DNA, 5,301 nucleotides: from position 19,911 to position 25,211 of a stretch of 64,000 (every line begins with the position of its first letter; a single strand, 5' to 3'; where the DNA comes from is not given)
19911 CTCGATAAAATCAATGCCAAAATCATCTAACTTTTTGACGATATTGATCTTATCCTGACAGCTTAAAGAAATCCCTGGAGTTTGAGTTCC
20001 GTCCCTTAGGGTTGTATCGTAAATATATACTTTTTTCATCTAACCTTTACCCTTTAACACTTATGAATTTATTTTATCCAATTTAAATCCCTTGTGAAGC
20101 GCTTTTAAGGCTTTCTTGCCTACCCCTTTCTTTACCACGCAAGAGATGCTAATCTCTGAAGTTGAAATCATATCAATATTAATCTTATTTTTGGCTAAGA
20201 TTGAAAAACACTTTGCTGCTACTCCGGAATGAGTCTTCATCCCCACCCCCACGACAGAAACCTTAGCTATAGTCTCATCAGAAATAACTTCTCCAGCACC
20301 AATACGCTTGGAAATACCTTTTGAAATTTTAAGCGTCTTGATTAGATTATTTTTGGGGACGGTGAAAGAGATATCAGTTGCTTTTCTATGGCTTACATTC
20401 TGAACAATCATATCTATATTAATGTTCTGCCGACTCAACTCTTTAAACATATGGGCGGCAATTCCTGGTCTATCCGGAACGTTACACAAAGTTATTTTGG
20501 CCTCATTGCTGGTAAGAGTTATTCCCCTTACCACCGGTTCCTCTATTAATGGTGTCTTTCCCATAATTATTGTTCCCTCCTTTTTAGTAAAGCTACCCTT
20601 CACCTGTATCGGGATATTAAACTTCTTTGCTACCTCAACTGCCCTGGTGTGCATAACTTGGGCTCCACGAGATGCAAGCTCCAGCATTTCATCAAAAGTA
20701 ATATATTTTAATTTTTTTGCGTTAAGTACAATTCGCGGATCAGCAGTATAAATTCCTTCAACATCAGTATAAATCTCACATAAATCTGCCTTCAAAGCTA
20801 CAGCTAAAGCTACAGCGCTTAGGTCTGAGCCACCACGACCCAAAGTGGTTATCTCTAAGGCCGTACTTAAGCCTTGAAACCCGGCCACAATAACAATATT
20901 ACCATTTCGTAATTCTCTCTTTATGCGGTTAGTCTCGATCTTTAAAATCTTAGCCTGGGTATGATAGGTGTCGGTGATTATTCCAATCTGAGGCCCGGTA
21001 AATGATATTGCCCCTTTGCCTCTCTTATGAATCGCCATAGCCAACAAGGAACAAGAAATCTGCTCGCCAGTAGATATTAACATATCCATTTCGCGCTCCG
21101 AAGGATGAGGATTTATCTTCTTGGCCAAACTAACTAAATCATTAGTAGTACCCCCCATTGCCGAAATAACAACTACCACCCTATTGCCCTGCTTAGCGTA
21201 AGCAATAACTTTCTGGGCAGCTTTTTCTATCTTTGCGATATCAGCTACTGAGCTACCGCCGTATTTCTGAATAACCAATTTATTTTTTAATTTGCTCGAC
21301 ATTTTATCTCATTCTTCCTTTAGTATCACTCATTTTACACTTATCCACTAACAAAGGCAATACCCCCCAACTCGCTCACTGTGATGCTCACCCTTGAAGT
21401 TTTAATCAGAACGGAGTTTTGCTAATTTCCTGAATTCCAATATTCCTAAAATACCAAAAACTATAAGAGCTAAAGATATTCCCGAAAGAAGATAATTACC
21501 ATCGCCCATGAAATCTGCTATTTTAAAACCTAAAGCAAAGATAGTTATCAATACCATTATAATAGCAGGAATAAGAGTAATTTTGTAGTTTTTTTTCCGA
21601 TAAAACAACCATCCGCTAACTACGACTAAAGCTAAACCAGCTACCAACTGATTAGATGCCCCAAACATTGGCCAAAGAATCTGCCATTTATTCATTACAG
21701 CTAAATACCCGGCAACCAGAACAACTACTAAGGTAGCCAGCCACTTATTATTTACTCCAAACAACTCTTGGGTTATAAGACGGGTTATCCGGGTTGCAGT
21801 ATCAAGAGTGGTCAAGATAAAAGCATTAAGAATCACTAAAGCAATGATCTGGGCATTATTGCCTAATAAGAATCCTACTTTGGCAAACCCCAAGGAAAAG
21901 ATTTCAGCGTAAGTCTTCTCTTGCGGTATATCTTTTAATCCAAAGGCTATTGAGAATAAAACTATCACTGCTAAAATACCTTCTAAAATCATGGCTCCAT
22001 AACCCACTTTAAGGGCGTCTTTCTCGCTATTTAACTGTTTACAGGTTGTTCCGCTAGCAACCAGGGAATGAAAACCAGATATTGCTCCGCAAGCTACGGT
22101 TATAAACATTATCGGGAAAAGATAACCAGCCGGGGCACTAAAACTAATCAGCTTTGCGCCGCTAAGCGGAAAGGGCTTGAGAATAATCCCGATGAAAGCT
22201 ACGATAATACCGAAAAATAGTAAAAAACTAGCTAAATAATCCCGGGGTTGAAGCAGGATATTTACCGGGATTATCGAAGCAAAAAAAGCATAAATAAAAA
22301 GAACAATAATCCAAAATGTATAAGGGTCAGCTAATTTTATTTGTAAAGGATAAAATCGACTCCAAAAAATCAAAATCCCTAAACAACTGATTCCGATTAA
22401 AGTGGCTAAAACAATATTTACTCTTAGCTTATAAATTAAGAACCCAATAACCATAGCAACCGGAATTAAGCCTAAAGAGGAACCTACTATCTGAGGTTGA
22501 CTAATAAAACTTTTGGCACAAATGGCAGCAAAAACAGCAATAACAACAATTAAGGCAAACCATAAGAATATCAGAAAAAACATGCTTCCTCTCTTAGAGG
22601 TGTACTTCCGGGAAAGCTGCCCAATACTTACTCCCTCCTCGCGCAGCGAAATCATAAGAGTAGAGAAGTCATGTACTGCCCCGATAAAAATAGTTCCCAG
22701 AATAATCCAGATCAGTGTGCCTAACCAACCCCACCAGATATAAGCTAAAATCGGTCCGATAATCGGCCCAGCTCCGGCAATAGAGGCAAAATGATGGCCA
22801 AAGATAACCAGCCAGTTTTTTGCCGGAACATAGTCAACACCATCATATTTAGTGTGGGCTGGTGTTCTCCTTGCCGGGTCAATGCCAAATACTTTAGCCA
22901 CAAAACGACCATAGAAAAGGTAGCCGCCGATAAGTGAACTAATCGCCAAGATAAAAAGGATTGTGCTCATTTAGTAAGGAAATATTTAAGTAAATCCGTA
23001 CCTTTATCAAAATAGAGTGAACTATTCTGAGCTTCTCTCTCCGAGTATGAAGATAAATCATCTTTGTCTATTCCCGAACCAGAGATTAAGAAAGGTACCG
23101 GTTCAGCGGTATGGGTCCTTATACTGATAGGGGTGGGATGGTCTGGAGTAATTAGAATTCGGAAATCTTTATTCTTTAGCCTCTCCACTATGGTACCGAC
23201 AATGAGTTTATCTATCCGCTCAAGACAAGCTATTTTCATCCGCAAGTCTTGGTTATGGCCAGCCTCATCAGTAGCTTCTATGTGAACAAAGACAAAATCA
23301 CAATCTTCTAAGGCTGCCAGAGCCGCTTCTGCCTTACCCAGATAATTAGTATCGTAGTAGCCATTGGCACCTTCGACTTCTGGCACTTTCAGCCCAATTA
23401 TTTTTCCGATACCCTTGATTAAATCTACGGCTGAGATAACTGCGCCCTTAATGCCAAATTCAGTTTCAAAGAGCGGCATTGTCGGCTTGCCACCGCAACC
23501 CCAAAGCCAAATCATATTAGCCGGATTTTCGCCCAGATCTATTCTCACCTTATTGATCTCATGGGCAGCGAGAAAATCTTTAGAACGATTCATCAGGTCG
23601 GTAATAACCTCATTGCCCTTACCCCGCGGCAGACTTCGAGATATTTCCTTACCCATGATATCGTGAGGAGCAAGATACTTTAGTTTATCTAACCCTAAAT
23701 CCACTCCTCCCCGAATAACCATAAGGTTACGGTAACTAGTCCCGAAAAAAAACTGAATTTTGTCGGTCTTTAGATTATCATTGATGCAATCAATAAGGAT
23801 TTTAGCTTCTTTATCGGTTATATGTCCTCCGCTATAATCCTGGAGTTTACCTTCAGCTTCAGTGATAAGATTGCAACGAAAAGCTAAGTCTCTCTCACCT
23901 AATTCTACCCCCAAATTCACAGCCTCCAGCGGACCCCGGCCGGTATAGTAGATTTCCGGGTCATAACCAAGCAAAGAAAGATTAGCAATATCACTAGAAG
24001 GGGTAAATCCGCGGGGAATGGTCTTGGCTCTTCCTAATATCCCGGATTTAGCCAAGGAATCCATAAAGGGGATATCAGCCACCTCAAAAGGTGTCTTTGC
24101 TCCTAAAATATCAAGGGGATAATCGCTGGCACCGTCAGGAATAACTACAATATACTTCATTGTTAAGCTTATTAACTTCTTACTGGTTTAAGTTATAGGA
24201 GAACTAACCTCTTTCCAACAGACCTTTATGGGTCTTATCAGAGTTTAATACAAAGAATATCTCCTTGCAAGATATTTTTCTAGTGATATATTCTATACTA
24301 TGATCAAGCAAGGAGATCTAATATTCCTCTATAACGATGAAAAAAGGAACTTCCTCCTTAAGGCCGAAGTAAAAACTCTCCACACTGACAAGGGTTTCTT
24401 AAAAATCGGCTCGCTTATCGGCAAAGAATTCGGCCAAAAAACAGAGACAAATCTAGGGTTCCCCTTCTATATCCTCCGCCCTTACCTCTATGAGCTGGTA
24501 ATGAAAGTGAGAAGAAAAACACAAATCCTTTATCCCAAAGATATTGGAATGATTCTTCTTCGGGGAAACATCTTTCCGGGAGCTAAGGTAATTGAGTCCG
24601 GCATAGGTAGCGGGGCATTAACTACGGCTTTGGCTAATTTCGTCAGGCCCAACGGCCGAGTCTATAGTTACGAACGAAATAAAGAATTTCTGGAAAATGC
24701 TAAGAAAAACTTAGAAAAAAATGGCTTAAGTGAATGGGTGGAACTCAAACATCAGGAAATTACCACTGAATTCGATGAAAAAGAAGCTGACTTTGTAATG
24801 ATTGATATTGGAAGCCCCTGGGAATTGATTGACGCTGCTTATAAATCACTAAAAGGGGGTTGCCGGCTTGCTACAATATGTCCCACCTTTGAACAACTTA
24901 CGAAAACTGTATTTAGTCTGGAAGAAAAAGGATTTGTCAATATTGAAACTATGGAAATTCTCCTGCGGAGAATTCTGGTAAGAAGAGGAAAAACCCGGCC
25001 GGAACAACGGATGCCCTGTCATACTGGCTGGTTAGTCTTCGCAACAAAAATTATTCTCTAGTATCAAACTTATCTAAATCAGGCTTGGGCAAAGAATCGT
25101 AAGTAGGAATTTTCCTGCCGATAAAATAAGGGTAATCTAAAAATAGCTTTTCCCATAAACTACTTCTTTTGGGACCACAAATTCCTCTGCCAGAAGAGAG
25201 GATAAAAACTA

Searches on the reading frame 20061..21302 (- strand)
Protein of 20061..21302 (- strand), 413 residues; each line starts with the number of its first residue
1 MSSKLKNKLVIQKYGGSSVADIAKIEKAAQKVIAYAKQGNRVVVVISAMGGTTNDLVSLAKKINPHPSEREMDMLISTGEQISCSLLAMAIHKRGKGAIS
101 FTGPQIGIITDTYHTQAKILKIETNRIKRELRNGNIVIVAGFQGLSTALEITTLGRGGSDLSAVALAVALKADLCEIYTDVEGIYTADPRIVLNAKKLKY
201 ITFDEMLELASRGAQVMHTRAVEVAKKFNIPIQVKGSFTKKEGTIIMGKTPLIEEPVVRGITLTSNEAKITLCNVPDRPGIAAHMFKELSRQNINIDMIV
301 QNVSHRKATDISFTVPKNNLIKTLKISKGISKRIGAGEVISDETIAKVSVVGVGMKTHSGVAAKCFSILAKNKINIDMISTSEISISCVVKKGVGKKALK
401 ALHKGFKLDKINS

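Call 19: search_protein_families(library=pfam, proteins=[window:20061-21302:-], max_evalue=0.001)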
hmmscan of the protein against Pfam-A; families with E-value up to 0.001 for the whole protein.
window:20061-21302:- (413 aa): 5 families
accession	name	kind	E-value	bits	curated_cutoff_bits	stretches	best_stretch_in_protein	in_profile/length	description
PF00696.33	AA_kinase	-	1.6e-52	179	24.9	1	8-235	1-233/234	Amino acid kinase family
PF22468.2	ACT_9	-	3.6e-37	126.4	27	2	348-406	1-61/61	ACT domain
PF13840.12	ACT_7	-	1.6e-20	73.1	27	1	341-404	2-65/65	ACT domain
PF01842.31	ACT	-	3.7e-17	62.2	27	2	272-317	4-48/66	ACT domain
PF22629.2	ACT_AHAS_ss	-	0.00047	20.7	27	0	275-317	5-48/67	AHAS small subunit-like ACT domain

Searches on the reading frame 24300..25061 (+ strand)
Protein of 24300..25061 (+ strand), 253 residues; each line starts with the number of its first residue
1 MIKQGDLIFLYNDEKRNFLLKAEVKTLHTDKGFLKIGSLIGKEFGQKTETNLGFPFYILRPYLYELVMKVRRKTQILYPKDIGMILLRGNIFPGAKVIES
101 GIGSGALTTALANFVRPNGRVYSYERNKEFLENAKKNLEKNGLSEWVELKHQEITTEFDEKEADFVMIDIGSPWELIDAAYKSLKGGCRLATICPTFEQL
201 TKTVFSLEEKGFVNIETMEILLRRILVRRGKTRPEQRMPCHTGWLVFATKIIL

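Call 19: search_protein_families(library=pfam, proteins=[window:24300-25061:+], max_evalue=0.001)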
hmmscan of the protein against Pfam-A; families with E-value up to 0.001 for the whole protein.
window:24300-25061:+ (253 aa): 9 families
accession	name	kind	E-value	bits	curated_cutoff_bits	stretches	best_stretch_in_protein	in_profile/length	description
PF08704.16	GCD14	-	4e-39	135.2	26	1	61-229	10-181/247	tRNA methyltransferase complex GCD14 subunit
PF01135.25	PCMT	-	1.4e-09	38.5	20.3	1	67-171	47-149/210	Protein-L-isoaspartate(D-aspartate) O-methyltransferase (PCMT)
PF13847.12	Methyltransf_31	-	4.6e-09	36.5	27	1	93-169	3-81/145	Methyltransferase domain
PF05175.20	MTS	-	1.5e-06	28.4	23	1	94-168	32-104/170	Methyltransferase small domain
PF13649.12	Methyltransf_25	-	7.7e-06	26.9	27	1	97-168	1-70/97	Methyltransferase domain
PF08241.18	Methyltransf_11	-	1.1e-05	26.4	21.2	1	99-168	2-66/95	Methyltransferase domain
PF13578.12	Methyltransf_24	-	2.5e-05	25.6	26.3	1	98-172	1-78/105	Methyltransferase domain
PF01209.24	Ubie_methyltran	-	0.00015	21.6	20.1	1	93-171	47-125/233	ubiE/COQ5 methyltransferase family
PF00398.26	RrnaAD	-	0.00049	19.7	24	1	84-148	21-82/263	Ribosomal RNA adenine dimethylase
